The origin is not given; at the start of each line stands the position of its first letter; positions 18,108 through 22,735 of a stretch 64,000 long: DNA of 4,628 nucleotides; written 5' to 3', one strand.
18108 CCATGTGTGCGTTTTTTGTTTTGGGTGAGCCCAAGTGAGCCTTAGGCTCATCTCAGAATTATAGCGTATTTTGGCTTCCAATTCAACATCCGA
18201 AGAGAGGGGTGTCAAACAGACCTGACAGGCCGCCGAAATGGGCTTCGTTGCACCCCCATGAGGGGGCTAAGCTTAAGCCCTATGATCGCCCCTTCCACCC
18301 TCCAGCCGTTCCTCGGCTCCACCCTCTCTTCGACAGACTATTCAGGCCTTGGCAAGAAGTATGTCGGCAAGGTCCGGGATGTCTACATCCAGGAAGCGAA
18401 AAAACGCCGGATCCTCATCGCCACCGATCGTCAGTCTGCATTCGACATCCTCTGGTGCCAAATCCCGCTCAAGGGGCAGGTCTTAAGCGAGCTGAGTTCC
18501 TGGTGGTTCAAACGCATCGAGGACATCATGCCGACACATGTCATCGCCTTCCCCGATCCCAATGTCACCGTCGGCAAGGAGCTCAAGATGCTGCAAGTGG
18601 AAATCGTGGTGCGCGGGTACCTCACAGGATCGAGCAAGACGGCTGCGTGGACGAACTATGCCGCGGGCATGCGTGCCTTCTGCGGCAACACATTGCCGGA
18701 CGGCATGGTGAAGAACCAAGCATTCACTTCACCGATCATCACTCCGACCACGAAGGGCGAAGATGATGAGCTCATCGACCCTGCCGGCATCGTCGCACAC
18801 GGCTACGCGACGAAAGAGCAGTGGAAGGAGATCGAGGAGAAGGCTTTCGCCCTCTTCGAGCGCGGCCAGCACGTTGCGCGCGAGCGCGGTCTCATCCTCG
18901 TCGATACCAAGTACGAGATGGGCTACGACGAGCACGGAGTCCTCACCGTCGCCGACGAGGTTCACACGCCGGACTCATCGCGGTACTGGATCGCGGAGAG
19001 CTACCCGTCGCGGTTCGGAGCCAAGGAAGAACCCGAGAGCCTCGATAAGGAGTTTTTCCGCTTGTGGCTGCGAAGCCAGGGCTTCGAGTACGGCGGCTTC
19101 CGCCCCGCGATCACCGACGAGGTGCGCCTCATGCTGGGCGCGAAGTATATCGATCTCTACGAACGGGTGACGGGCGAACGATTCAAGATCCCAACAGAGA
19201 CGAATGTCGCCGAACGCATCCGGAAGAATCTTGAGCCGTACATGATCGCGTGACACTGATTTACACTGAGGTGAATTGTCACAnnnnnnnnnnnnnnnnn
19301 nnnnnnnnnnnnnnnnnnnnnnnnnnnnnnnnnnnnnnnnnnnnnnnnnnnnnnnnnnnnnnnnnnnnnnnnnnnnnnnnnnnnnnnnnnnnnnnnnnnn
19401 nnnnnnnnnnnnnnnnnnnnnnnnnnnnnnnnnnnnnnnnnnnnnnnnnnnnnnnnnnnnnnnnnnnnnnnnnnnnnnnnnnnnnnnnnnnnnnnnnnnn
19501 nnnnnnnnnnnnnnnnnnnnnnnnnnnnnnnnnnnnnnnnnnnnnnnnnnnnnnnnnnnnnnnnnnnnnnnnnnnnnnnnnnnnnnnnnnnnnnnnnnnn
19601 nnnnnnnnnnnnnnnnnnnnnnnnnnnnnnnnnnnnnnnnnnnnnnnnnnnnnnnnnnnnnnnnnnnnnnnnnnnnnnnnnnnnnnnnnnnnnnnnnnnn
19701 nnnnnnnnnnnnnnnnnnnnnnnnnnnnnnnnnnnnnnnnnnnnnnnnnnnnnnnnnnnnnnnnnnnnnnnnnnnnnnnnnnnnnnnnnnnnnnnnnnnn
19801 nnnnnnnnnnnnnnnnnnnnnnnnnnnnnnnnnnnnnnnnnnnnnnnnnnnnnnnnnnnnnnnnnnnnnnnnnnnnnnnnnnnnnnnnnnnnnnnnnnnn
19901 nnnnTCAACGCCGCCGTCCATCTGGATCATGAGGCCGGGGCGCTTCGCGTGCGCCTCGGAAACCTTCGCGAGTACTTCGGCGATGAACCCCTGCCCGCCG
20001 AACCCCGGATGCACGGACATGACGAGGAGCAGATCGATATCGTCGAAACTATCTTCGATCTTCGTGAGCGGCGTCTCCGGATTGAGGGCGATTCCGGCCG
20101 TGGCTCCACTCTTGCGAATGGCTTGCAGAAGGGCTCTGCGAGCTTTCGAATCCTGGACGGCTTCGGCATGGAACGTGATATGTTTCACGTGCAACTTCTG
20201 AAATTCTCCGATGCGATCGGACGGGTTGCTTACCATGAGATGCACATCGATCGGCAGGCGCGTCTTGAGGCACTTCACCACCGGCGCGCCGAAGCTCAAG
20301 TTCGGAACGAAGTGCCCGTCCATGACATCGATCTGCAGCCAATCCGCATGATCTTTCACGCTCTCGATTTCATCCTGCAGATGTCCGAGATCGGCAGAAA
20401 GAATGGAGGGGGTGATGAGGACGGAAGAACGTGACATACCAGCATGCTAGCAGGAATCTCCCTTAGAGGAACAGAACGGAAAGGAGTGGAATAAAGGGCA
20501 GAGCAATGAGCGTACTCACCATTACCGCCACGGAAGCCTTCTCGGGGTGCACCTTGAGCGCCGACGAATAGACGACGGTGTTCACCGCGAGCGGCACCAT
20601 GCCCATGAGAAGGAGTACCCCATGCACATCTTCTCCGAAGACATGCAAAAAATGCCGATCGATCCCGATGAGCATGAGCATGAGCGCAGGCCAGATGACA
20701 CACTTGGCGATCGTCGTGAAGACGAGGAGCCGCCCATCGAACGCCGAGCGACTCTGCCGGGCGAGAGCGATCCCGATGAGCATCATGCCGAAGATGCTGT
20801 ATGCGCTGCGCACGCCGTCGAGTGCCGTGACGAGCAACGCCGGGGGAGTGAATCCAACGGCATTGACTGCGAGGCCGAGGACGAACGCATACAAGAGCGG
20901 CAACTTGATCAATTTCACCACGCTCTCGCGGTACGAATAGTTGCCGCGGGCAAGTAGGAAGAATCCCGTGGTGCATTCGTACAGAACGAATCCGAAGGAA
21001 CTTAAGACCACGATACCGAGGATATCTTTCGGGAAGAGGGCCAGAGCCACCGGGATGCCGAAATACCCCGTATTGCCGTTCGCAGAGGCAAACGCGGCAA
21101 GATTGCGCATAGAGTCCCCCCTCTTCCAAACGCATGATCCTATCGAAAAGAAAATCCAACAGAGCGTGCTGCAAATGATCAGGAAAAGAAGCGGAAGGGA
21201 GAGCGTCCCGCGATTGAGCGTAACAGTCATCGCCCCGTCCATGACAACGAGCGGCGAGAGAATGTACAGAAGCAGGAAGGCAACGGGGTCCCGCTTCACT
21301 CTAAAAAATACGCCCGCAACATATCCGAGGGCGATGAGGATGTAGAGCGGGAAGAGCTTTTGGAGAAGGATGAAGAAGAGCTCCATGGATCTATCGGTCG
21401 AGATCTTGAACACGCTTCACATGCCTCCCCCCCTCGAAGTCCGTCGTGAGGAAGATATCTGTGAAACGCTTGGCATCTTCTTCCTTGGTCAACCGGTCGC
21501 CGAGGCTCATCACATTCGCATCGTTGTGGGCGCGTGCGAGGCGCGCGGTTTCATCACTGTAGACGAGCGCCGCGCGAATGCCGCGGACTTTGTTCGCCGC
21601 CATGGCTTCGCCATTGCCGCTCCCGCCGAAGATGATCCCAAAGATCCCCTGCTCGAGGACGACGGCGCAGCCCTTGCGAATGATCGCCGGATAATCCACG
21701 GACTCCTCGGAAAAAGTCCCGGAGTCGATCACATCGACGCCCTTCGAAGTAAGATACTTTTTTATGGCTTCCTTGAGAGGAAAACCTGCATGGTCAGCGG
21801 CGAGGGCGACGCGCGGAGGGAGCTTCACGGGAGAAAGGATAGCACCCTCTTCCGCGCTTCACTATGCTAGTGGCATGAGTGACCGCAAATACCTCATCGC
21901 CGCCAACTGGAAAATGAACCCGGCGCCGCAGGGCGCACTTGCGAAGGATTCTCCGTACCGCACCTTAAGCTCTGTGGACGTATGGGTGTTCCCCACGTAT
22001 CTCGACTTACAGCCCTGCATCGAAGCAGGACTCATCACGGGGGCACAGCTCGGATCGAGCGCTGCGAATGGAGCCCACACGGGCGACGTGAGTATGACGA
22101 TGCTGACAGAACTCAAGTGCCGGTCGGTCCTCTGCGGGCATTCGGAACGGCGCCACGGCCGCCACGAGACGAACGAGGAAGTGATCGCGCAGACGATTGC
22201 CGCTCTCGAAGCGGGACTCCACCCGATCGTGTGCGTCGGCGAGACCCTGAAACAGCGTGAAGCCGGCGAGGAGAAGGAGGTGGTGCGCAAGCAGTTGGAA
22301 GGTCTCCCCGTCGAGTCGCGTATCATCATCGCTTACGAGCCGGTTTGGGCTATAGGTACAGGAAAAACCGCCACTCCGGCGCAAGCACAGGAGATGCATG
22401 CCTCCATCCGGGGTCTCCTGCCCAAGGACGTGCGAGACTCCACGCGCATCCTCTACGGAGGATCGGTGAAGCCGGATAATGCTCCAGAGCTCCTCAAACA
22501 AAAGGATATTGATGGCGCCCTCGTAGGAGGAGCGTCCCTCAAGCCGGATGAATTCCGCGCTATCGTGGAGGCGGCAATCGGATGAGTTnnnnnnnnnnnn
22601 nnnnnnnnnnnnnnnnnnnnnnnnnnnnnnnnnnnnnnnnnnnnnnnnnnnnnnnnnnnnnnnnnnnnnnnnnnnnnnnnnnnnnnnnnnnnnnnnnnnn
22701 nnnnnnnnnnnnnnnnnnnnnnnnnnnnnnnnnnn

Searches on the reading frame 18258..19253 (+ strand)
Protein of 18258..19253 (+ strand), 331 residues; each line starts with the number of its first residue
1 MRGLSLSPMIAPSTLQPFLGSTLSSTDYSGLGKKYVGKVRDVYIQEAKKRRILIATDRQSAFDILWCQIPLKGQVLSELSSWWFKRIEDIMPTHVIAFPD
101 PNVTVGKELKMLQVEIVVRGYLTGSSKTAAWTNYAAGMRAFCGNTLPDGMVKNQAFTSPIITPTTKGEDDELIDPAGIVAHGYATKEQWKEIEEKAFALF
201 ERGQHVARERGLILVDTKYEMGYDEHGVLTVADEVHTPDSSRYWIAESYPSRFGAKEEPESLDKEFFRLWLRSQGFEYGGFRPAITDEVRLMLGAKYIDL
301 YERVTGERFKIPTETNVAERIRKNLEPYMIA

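Call 46: search_protein_families(library=pfam, proteins=[window:18258-19253:+], max_evalue=0.001)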
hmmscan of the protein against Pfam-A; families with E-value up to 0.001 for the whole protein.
window:18258-19253:+ (331 aa): 1 family
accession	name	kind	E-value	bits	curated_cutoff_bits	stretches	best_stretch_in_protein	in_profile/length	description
PF01259.24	SAICAR_synt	-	6.1e-64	216.4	20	1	34-274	2-222/233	SAICAR synthetase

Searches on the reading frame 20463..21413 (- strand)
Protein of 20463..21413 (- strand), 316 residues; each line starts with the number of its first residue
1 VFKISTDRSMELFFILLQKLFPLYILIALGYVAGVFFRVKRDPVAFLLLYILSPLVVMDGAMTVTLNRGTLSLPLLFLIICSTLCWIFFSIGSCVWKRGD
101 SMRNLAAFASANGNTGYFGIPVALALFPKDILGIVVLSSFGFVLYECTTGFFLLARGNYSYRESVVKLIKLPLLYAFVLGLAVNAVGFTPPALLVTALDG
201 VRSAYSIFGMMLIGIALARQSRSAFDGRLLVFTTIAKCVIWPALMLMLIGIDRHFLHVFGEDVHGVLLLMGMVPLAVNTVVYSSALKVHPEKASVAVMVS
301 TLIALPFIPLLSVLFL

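Call 46: search_protein_families(library=pfam, proteins=[window:20463-21413:-], max_evalue=0.001)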
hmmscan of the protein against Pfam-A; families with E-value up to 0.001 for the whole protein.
window:20463-21413:- (316 aa): 1 family
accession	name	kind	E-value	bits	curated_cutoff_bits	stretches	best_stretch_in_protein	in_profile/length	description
PF03547.23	Mem_trans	-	9.8e-12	44.6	25.7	1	17-311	3-342/343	Membrane transport protein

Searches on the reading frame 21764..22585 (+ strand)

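Call 46: search_protein_families(library=pfam, proteins=[window:21764-22585:+], max_evalue=0.001)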
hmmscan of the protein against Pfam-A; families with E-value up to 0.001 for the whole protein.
window:21764-22585:+ (273 aa): 1 family
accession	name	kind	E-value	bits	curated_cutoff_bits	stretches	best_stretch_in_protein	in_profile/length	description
PF00121.24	TIM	-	6.6e-76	255.5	20.1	1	44-270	2-244/245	Triosephosphate isomerase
